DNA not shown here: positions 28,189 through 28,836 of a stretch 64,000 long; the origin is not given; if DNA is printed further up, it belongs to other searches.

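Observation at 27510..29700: tRNA-Thr islet: two solitary MazF/PemK-like toxin homologs flanking the tRNA, embedded in decayed non-coding DNA with ~110-bp direct repeats and hairpins; no antitoxin genes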

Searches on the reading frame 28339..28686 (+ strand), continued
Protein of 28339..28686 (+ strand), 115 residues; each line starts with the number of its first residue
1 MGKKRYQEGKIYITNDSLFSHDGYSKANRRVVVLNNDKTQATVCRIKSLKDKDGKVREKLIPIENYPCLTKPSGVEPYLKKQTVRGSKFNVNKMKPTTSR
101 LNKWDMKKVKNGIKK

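Call 97: find_encoding_contigs(protein=P0263, flank=6000, max_places=3)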
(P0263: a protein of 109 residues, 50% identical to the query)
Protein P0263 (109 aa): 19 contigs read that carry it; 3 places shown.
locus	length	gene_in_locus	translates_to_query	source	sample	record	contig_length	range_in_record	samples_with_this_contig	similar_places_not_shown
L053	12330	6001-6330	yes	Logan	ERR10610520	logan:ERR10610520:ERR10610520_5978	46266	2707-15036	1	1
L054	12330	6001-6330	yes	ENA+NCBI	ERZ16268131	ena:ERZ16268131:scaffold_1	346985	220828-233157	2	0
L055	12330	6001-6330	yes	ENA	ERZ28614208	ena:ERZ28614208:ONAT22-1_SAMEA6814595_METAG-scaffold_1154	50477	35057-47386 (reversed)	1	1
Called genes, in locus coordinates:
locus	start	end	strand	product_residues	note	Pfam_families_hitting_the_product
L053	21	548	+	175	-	-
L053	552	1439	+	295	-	-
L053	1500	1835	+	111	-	-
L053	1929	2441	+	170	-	-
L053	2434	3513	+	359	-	-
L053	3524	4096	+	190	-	-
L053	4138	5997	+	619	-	-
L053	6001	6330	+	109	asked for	-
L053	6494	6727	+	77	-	-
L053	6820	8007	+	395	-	-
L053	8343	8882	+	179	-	PF00210:Ferritin (weak), PF02915:Rubrerythrin, PF21349:RUBY_RBDX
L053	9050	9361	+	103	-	PF01740:STAS, PF13466:STAS_2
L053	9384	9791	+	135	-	PF13581:HATPase_c_2, PF02518:HATPase_c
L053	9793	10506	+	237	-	PF04542:Sigma70_r2, PF05263:DUF722 (faint), PF04539:Sigma70_r3 (faint), PF13384:HTH_23 (faint), PF01381:HTH_3 (faint), PF04545:Sigma70_r4, PF08281:Sigma70_r4_2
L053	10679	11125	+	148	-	PF03862:SpoVAC_SpoVAEB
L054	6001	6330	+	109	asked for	-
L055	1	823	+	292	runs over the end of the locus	-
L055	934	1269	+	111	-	-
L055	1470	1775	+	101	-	-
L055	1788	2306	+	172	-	-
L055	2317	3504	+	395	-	-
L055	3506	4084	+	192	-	-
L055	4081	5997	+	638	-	-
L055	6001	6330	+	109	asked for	-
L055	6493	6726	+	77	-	-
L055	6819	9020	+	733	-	-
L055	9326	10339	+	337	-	PF14319:Zn_Tnp_IS91, PF01446:Rep_1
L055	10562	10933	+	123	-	-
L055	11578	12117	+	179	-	PF00210:Ferritin (weak), PF02915:Rubrerythrin, PF21349:RUBY_RBDX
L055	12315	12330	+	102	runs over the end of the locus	PF01740:STAS, PF13466:STAS_2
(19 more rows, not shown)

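Call 98: find_encoding_contigs(protein=P0223, flank=6000, max_places=2)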
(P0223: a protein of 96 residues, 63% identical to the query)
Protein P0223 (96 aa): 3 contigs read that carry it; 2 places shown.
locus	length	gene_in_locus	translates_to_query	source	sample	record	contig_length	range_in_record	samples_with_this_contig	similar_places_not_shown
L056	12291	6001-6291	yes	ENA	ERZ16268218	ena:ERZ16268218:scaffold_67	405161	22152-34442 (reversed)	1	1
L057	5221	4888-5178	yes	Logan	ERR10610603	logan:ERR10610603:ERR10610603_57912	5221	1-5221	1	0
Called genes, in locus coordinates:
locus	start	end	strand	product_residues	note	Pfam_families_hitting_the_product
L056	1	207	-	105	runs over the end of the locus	PF01381:HTH_3, PF12844:HTH_19, PF13443:HTH_26 (weak), PF13560:HTH_31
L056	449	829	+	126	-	-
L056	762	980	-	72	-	-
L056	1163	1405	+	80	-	-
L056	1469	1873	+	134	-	-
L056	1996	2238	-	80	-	-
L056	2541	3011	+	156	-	-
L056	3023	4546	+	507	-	PF18998:Flg_new_2 (faint), PF09479:Flg_new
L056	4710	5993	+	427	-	-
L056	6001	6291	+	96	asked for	-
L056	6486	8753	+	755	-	-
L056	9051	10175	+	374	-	PF23343:REP_ORF2-G2P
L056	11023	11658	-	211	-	PF00302:CAT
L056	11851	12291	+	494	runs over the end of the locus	PF01554:MatE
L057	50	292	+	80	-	-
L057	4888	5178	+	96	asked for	-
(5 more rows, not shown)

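Call 113: search_protein_representatives(alignment_id=A1)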
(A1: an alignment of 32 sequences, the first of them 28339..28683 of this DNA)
Query: 32 sequences, 114 profile positions. Proteins with E-value up to 0.001 (for the whole library): 70; up to 1e-10: 35; up to 1e-30: 9. The best 70 are listed.
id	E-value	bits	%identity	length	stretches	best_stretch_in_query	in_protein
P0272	7.7e-49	180.9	-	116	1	1-113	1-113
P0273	1.9e-44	166.7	-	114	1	1-113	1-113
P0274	8.7e-39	148.5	-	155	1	1-112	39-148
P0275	3.7e-37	143.2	-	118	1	1-113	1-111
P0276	5.5e-37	142.7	-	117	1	1-112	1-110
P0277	8.8e-37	142.0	-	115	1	1-112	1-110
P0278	3.7e-36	140.0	-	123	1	4-112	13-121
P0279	1.4e-35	138.2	-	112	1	4-110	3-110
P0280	2.5e-34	134.1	-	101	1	12-112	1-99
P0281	1.3e-30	122.2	-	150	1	5-111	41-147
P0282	2.1e-25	105.4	-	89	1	1-72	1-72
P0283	7.5e-25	103.6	-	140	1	2-112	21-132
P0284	9.9e-25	103.2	-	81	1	2-79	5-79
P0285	9.7e-24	100.0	-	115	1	2-111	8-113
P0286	5.8e-23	97.5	-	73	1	42-112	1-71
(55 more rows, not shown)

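Call 115: search_protein_families(library=pfam, alignment_id=A8, max_evalue=0.1)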
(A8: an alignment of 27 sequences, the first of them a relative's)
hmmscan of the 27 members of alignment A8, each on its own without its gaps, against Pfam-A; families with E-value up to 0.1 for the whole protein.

A. member 1, P0297 (127 aa): 1 family
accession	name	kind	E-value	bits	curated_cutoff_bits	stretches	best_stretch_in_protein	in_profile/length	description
PF08451.16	A_deaminase_N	-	0.092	13.5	21.3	0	20-61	21-60/95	Adenosine/AMP deaminase N-terminal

B. families by the number of members that match (of 27 scanned): 13 families
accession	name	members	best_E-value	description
PF09628.15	YvfG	1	0.0049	YvfG protein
PF17044.10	BPTA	1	0.0063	Borrelial persistence in ticks protein A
PF08188.16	Protamine_3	1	0.019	Spermatozal protamine family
PF15102.11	TMEM154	1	0.024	TMEM154 protein family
PF02932.22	Neur_chan_memb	1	0.036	Neurotransmitter-gated ion-channel transmembrane region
PF14575.11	EphA2_TM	1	0.048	Ephrin type-A receptor 2 transmembrane domain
PF02452.23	PemK_toxin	1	0.053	PemK-like, MazF-like toxin of type II toxin-antitoxin system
PF06470.18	SMC_hinge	1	0.059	SMC proteins Flexible Hinge Domain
PF24077.1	IgA0_D2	1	0.069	Immunoglobulin A1 protease autotransporter domain 2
PF17988.6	VEGFR-2_TMD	1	0.073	VEGFR-2 Transmembrane domain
PF01402.27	RHH_1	1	0.076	Ribbon-helix-helix protein, copG family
PF08451.16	A_deaminase_N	1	0.092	Adenosine/AMP deaminase N-terminal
PF19516.4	DUF6049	1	0.096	Family of unknown function (DUF6049)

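Call 119: search_solved_structures(query=A9, max_evalue=10, show_alignments=2)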
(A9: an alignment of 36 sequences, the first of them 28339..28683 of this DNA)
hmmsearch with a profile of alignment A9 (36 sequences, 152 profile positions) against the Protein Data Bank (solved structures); distinct sequences matched with E-value up to 10: 12.
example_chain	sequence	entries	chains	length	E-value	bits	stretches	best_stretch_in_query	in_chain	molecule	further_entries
5eqj_A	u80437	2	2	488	0.014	18.7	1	46-131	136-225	tRNA (adenine(58)-N(1))-methyltransferase non-catalytic subunit TRM6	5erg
2yfr_A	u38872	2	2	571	0.07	16.4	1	73-138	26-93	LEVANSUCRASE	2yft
2yfs_A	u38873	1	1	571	0.07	16.4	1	73-138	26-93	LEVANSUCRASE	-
5lzi_A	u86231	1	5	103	0.22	14.8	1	24-74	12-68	Heat-labile enterotoxin B chain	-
1djr_D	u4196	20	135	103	0.3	14.3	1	25-72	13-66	HEAT-LABILE ENTEROTOXIN | PROTEIN (HEAT-LABILE ENTEROTOXIN B CHAIN) | HEAT-LABILE ENTEROTOXIN B CHAIN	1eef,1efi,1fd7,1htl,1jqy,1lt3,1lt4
2o2l_D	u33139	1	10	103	0.42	13.9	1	24-61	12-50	Heat-labile enterotoxin B chain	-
1ltr_D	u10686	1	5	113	0.51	13.6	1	24-61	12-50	HEAT-LABILE ENTEROTOXIN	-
7bwm_A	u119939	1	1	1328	0.68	13.2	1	83-133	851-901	Adhesin P1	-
1b44_D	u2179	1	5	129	0.72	13.1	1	24-61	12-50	PROTEIN (B-POL SUBUNIT OF HEAT-LABILE ENTEROTOXIN)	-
8ror_1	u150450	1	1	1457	0.78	13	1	83-133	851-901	Adhesin P1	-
6rc9_A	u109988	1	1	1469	0.79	13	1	83-133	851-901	Adhesin P1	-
8xvr_A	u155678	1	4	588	1.6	12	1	59-140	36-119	Glycoside hydrolase family 68 protein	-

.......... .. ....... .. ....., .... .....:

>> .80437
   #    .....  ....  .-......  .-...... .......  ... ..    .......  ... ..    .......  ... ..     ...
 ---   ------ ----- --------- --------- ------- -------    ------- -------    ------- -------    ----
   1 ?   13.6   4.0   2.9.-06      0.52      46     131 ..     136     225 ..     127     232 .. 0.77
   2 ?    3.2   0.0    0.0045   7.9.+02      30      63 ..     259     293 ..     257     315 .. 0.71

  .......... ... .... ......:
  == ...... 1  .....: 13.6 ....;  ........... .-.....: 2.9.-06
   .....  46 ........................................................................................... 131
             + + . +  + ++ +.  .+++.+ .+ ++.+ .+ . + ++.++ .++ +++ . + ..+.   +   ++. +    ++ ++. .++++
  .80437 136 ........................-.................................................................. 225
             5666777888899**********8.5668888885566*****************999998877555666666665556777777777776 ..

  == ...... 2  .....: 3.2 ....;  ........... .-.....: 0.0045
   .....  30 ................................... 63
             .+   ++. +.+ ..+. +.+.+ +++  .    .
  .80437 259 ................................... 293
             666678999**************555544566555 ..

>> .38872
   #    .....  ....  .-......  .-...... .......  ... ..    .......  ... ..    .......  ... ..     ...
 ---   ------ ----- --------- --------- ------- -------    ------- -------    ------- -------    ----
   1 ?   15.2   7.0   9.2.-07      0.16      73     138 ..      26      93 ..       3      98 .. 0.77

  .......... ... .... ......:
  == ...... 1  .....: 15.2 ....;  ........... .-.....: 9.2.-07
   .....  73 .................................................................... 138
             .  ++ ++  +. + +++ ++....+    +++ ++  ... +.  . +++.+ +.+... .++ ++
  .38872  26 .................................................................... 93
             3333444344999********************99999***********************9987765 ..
